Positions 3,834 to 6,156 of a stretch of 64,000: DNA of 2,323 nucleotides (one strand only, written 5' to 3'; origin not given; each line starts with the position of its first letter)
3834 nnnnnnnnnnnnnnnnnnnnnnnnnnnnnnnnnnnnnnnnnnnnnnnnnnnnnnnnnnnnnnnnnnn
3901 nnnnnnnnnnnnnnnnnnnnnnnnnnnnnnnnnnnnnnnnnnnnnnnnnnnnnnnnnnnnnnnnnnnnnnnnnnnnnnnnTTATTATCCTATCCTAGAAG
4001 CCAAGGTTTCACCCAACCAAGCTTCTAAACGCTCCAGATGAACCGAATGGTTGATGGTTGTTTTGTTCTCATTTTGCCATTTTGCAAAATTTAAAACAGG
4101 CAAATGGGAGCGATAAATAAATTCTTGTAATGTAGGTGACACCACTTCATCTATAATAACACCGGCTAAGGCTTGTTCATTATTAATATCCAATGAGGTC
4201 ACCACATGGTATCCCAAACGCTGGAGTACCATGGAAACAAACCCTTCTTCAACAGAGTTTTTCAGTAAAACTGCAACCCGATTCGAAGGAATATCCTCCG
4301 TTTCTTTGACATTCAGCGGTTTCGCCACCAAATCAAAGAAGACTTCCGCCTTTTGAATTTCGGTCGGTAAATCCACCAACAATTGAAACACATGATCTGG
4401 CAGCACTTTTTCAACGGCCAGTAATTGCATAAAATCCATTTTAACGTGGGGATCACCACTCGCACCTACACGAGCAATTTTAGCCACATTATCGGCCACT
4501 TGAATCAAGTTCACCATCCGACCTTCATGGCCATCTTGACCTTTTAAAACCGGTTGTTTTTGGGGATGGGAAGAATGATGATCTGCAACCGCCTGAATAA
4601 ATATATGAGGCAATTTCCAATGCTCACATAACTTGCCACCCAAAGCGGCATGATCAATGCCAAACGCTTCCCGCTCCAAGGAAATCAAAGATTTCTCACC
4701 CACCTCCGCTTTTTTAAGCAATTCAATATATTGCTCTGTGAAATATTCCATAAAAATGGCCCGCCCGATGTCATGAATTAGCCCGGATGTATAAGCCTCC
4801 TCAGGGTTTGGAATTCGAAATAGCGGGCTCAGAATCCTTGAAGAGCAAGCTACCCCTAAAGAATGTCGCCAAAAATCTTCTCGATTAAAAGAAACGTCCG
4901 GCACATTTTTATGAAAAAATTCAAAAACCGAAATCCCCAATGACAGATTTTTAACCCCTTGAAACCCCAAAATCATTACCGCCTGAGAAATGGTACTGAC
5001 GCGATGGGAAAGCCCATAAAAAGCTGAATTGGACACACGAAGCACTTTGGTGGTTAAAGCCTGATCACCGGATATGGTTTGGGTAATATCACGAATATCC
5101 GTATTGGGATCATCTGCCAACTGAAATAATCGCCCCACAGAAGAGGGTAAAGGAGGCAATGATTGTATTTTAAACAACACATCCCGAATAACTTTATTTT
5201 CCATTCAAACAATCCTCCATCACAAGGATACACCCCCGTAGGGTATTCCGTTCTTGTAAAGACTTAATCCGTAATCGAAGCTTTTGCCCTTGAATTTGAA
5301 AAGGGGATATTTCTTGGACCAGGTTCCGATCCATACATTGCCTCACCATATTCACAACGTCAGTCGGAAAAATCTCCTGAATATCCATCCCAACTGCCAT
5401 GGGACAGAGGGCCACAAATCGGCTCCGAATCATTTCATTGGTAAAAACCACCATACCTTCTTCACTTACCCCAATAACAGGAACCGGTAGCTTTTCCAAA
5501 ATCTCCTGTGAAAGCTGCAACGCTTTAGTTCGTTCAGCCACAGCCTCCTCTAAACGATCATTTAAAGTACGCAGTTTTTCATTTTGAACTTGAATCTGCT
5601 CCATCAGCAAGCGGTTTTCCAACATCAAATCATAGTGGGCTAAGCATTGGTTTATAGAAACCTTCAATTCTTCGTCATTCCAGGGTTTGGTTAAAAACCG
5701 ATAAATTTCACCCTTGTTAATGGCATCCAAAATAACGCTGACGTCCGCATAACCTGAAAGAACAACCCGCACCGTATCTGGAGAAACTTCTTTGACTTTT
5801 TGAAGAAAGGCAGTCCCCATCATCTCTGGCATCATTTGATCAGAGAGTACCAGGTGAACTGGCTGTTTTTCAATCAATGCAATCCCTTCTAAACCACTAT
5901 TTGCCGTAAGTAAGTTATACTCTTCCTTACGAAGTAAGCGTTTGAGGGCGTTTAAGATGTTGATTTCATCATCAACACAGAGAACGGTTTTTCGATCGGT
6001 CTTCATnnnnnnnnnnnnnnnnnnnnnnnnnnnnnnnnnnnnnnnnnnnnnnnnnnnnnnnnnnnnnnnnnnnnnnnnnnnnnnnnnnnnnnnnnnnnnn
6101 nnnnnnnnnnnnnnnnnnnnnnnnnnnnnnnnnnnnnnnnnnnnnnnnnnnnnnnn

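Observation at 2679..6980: Four-gene signalling operon (histidine kinase, REC-PAS, HDOD, REC-HD-GYP) 7.7 kb from the flagellin array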

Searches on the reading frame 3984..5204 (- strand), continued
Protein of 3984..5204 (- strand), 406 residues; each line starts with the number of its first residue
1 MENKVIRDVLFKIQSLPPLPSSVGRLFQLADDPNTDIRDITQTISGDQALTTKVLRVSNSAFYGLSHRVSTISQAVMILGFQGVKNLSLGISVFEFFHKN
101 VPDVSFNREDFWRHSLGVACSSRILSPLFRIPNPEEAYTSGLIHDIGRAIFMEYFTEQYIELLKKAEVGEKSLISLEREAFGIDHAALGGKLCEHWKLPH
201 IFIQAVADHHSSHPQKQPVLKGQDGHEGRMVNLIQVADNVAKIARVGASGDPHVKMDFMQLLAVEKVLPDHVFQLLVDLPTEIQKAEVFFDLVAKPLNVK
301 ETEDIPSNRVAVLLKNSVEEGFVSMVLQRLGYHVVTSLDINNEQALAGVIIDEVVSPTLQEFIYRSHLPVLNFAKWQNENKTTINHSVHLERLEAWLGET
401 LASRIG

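Call 97: search_solved_structures(query=window:3984-5204:-, max_evalue=0.001, show_alignments=3)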
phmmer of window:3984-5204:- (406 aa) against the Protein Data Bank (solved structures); distinct sequences matched with E-value up to 0.001: 8.
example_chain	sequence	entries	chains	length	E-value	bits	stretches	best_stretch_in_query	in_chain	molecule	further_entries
3hc1_A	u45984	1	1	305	1.6e-24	89.7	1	6-230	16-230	uncharacterized HDOD domain protein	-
3p3q_A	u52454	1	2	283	2.3e-24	89.3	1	14-235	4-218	MmoQ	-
3ljx_A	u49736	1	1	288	4.7e-24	88.2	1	14-238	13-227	MmoQ Response regulator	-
3m1t_A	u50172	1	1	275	1.7e-23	86.3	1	9-215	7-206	Putative phosphohydrolase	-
3mem_A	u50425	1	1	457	2.5e-18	69.4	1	14-206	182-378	Putative signal transduction protein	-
1vqr_A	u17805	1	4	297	6.7e-17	64.7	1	10-221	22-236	hypothetical protein Cj0248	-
9qzk_A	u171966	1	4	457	5.6e-15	58.3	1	12-202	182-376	HDOD domain-containing protein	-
3i7a_A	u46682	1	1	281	1.1e-09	40.9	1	15-149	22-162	Putative metal-dependent phosphohydrolase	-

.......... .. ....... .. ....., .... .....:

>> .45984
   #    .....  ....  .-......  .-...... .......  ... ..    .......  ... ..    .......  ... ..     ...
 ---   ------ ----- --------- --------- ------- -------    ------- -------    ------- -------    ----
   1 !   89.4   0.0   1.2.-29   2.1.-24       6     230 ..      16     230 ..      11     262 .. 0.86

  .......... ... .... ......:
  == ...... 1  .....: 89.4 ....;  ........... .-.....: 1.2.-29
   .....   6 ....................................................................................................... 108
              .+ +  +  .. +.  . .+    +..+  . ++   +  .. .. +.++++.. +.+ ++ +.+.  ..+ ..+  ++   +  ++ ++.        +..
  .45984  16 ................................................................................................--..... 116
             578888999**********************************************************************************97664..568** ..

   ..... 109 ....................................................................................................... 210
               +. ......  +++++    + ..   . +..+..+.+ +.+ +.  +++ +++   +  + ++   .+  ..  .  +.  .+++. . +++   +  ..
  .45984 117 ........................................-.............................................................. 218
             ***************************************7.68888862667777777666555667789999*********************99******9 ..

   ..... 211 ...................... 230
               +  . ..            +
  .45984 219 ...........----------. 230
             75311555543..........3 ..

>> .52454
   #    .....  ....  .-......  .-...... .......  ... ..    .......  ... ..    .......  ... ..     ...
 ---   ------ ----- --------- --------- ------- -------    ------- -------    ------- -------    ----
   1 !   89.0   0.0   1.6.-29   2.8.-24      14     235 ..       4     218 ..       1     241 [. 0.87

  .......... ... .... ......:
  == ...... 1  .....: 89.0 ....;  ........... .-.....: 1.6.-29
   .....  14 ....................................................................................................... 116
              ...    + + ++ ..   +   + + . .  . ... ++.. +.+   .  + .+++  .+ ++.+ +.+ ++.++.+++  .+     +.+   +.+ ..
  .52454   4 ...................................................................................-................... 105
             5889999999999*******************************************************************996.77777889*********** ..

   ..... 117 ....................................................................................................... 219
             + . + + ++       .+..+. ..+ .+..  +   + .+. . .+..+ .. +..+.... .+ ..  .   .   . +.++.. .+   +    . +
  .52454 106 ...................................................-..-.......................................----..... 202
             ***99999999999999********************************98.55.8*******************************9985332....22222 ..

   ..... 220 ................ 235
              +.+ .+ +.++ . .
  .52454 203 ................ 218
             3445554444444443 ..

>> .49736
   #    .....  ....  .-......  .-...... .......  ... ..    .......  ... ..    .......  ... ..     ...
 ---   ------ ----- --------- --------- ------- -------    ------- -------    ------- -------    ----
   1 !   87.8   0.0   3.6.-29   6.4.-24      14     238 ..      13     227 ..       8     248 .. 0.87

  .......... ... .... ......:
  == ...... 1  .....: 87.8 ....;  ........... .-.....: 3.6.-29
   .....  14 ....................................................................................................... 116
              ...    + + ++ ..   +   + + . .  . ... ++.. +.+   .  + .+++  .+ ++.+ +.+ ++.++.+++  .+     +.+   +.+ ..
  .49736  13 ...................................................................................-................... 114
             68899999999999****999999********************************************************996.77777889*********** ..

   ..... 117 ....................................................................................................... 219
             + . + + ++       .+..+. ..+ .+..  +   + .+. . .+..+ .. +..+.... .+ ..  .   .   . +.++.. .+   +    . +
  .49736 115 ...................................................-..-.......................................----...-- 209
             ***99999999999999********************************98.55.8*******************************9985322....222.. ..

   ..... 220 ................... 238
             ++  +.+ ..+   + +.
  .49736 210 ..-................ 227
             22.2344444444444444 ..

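Call 98: search_protein_representatives(alignment_id=A1)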
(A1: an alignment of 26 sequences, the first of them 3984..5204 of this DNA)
Query: 26 sequences, 404 profile positions. Proteins with E-value up to 0.001 (for the whole library): 55677; up to 1e-10: 42329; up to 1e-30: 18516. The best 150 are listed.
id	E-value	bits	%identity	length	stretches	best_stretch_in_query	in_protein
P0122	7.9e-156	535.4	-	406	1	1-402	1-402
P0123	1.3e-155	534.7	-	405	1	2-401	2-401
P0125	1.6e-152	524.6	-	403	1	3-401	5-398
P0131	9.0e-150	515.5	-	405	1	1-403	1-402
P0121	4.6e-149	513.1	-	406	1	1-400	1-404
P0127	4.1e-147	506.7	-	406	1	1-400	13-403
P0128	3.1e-146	503.8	-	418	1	1-402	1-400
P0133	3.8e-141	487.1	-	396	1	1-398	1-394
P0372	1.2e-140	485.4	-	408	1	1-401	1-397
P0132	2.3e-140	484.5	-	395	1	1-399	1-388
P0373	1.3e-139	482.0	-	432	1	1-401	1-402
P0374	1.3e-136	472.1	-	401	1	3-399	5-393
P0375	1.4e-136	472.0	-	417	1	2-398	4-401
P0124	1.5e-136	471.9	-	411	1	2-398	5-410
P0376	3.6e-134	464.1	-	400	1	1-398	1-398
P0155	3.4e-124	431.2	-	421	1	3-401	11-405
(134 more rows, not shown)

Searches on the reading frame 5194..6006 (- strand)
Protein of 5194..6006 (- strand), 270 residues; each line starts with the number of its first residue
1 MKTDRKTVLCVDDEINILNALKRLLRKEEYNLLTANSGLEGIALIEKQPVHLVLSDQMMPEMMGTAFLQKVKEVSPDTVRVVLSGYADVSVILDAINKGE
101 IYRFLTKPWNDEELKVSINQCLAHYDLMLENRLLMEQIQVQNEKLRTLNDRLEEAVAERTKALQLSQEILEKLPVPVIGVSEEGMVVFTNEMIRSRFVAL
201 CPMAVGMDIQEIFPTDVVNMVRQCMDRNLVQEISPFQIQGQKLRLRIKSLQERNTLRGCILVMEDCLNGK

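Call 5: search_protein_families(library=pfam, proteins=[window:5194-6006:-], max_evalue=0.01)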
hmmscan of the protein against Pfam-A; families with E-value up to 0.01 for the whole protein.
window:5194-6006:- (270 aa): 2 families
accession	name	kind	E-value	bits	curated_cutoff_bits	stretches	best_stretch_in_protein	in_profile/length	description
PF00072.30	Response_reg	-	5.7e-22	78.4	30.2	1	8-118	1-110/111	Response regulator receiver domain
PF00989.32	PAS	-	0.00043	20.7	22.6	1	167-226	4-67/113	PAS fold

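Call 6: search_protein_families(library=ncbifam, proteins=[window:5194-6006:-], max_evalue=0.01)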
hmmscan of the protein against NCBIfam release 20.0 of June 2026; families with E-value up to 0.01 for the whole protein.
window:5194-6006:- (270 aa): 76 families (the best 25 are shown)
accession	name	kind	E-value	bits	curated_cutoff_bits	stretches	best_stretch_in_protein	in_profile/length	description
NF053512.1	nitric_RR_NosR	exception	1.5e-66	225.2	400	1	8-172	1-165/422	response regulator c-di-GMP phosphodiesterase, NosR family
NF047793.1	ResRegPgtA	equivalog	8.1e-19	67.7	650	1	1-142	1-140/414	two-component system response regulator PgtA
NF045505.1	RR_RssB_Pseudo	equivalog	6e-18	65.1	700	1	1-165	1-164/394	two-component system response regulator RssB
NF046020.1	HisKinCckABruc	equivalog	1.7e-17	62.6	1000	1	5-122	749-867/868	cell cycle histidine kinase CckA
NF052313.1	T9SS_RR_PorX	equivalog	1.3e-16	60.5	300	1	7-139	2-133/513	T9SS response regulator signal transducer PorX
NF008469.0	PRK11361.1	equivalog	4.8e-16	58.5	714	1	4-147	3-147/461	acetoacetate metabolism transcriptional regulator AtoC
NF006900.1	PRK09390.1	equivalog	6.9e-16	58.4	255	1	3-151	2-146/203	response regulator FixJ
NF007689.0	PRK10365.1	equivalog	1e-15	57.5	760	1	1-125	1-124/441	sigma-54-dependent response regulator transcription factor ZraR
NF011695.0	PRK15115.1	equivalog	1.2e-15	57.2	763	1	5-129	6-129/445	two-component system response regulator GlrR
NF051870.1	NAssimRespRegNtrX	equivalog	7.1e-14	51.5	600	1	7-143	3-140/452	nitrogen assimilation response regulator NtrX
TIGR01818.1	ntrC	equivalog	1.1e-12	47.5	558.6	1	8-128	1-120/463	nitrogen regulation protein NR(I)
NF033791.1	ActR_PrrA_rreg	equivalog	2.3e-12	47.3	250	1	6-171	2-164/173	ActR/PrrA/RegA family redox response regulator transcription factor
NF046022.1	RespRegCpdRBruc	equivalog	2.6e-12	46.8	180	1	8-122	4-117/120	cell cycle two-component system response regulator CpdR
TIGR02915.1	PEP_resp_reg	equivalog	5.9e-12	45.1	502.6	1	8-139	1-134/445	PEP-CTERM-box response regulator transcription factor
NF050064.1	BlResRespRegCbrR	equivalog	1.7e-11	43.7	600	1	6-128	125-247/415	bile resistance response regulator CbrR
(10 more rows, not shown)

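Call 50: find_homologous_proteins(query=window:5194-6006:-, max_evalue=1e-15)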
Query window:5194-6006:- (270 aa): 620 proteins with E <= 1e-15 among 1603 candidates; the best 120 are listed.
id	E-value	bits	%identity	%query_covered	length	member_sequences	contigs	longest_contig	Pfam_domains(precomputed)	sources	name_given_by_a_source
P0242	6.8e-169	578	100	100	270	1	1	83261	PF00072.31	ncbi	-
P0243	2.4e-95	337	59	97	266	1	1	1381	PF00072.31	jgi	jgi:FixJ family two-component response regulator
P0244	1.2e-89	318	56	96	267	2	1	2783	PF00072.31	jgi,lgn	-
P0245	1.6e-89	318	58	96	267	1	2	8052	PF00072.31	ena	-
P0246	1.2e-87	312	55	96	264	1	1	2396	PF00989.32,PF00072.31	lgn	-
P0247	1.4e-87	312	54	97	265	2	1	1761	PF00072.31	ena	-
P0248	3.8e-87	310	55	96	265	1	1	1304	PF00072.31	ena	-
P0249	1.0e-86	309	56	96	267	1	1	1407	PF00989.32,PF00072.31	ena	-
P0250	2.9e-86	307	55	96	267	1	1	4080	PF00072.31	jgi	jgi:response regulator RpfG family c-di-GMP phosphodiesterase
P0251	2.3e-85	305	54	97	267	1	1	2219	PF00072.31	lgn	-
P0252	2.0e-84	301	55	98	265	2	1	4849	PF00072.31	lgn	-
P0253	2.8e-84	301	54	97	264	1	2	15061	PF00072.31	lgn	-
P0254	4.7e-84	300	55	96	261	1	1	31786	PF00072.31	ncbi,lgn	-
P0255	9.2e-84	299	55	97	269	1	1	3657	PF00072.31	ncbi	-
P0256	1.9e-83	298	51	97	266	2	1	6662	PF00072.31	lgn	-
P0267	2.7e-82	294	52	97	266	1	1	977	PF00989.32,PF00072.31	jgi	jgi:response regulator RpfG family c-di-GMP phosphodiesterase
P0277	2.7e-79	285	50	97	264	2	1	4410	PF00989.32,PF00072.31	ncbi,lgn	-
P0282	1.1e-78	283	50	96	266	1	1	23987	PF00989.32,PF00072.31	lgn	-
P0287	5.0e-78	280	49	96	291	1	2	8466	PF00989.32,PF00072.31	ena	-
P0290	2.5e-77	278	52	96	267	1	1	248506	PF00989.32,PF00072.31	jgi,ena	-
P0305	2.8e-74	268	49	96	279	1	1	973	PF00989.32,PF00072.31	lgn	-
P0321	5.7e-71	257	45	97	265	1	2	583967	PF08448.17,PF00989.32,PF00072.31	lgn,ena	-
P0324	1.9e-70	256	48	96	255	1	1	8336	PF00989.32,PF00072.31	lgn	-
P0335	8.8e-69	250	45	97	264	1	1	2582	PF00989.32,PF00072.31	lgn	-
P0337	1.5e-68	249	47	97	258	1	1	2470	PF00989.32,PF00072.31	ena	-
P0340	2.6e-68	249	46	97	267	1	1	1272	PF00989.32,PF00072.31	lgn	-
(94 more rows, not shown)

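Call 63: predict_structure(alignment_id=A3)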
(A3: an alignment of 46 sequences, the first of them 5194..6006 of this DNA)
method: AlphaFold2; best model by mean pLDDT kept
length: 270 residues; sequences in the alignment: 46
mean_pLDDT: 91.5   pTM: 0.69
mean pLDDT of the five models: 91.5, 91.3, 90.8, 90.5, 89.7
residues with pLDDT >= 90: 205; 70-90: 58; 50-70: 4; < 50: 3
segments of 3 or more residues with pLDDT < 50: none
pLDDT, mean of each block of 10 residues (from residue 1): 81 96 96 97 97 94 93 95 81 79 86 95 93 96 98 97 95 95 96 89 91 93 88 82 93 93 79
secondary structure, 60 per line:
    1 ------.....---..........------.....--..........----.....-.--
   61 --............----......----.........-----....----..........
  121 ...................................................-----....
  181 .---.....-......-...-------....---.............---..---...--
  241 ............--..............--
elements in order: E7-11 H15-24 E31-35 H38-47 E52-56 H64-74 E79-84 H89-97 E103-106 H111-171 E177-181 E185-189 H191-196 H215-227 E236-238 E241-252 E255-265

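Call 66: fold_search(model_id=the predicted structure, library=pdb)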
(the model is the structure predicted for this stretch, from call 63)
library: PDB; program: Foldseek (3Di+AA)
matches with E <= 10: 1708; with E <= 0.001: 673
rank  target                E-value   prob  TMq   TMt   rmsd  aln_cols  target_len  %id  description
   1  2rjn                  5.5e-12  1.00  0.44  0.86   1.7       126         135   45  Crystal structure of an uncharacterized protein Q2BKU2 from Neptuniibacter caesariensis (released 2007-10-23)
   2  3kcn_A                1.4e-11  1.00  0.47  0.92   1.4       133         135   35  The crystal structure of adenylate cyclase from Rhodopirellula baltica (released 2009-11-17)
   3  3kcn_B                6.3e-11  1.00  0.46  0.88   1.7       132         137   36  The crystal structure of adenylate cyclase from Rhodopirellula baltica (released 2009-11-17)
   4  3hv2_A                7.1e-11  1.00  0.46  0.87   1.8       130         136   37  Crystal structure of signal receiver domain OF HD domain-containing protein FROM Pseudomonas fluorescens Pf-5 (released 2009-06-23)
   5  2vuh                  7.5e-11  1.00  0.47  0.91   1.7       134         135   36  Crystal structure of the D55E mutant of the HupR receiver domain (released 2008-11-11)
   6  3hv2_B                8.6e-11  1.00  0.43  0.91   1.5       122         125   38  Crystal structure of signal receiver domain OF HD domain-containing protein FROM Pseudomonas fluorescens Pf-5 (released 2009-06-23)
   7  2jk1                  1.3e-10  1.00  0.45  0.84   2.4       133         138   37  Crystal structure of the wild-type HupR receiver domain (released 2008-11-11)
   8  2vui                  1.5e-10  1.00  0.47  0.91   1.7       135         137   36  Crystal structure of the HupR receiver domain in inhibitory phospho- state (released 2008-11-11)
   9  3crn_B                5.9e-10  1.00  0.44  0.92   1.5       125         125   30  Crystal structure of response regulator receiver domain protein (CheY-like) from Methanospirillum hungatei JF-1 (released 2008-04-22)
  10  3jte                  6.3e-10  1.00  0.43  0.89   1.6       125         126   28  Crystal structure of response regulator receiver domain Protein from clostridium thermocellum (released 2009-09-22)
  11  3f7a_B                8.1e-10  1.00  0.50  0.38   9.8       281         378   17  Structure of Orthorhombic crystal form of Pseudomonas aeruginosa RssB (released 2009-11-24)
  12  3crn_A                9.2e-10  1.00  0.45  0.91   1.4       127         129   30  Crystal structure of response regulator receiver domain protein (CheY-like) from Methanospirillum hungatei JF-1 (released 2008-04-22)
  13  8tef_A                1.2e-09  1.00  0.42  0.23   5.3       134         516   30  PorX primitive monoclinic crystal form (released 2024-04-17)
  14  6ob8_A                1.9e-09  1.00  0.43  0.39  23.8       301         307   16  Crystal structure of a dual sensor histidine kinase in green light illuminated state (released 2019-09-18)
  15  3i5a                  3.4e-09  1.00  0.47  0.41  14.3       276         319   16  Crystal structure of full-length WpsR from Pseudomonas syringae (released 2009-08-18)
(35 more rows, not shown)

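Call 67: search_protein_families(library=pfam, alignment_id=A3, max_evalue=0.01)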
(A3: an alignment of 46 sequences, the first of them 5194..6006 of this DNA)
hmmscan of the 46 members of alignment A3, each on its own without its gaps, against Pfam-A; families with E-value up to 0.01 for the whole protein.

A. member 1, window:5194-6006:- (270 aa): 2 families
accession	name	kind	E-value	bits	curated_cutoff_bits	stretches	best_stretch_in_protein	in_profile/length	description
PF00072.30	Response_reg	-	5.7e-22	78.4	30.2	1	8-118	1-110/111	Response regulator receiver domain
PF00989.32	PAS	-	0.00043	20.7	22.6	1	167-226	4-67/113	PAS fold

B. families by the number of members that match (of 46 scanned): 9 families
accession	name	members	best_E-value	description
PF00072.30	Response_reg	46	2.8e-25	Response regulator receiver domain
PF00989.32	PAS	20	4.2e-07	PAS fold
PF08448.16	PAS_4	8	3.6e-06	PAS fold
PF13426.13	PAS_9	3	0.00042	PAS domain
PF08766.16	DEK_C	2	0.00065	DEK C terminal domain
PF07931.18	CPT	1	0.0024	Chloramphenicol phosphotransferase-like protein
PF17853.6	GGDEF_2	1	0.0061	GGDEF-like domain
PF05130.17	FlgN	1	0.0075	FlgN protein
PF11186.13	DUF2972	1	0.0085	Protein of unknown function (DUF2972)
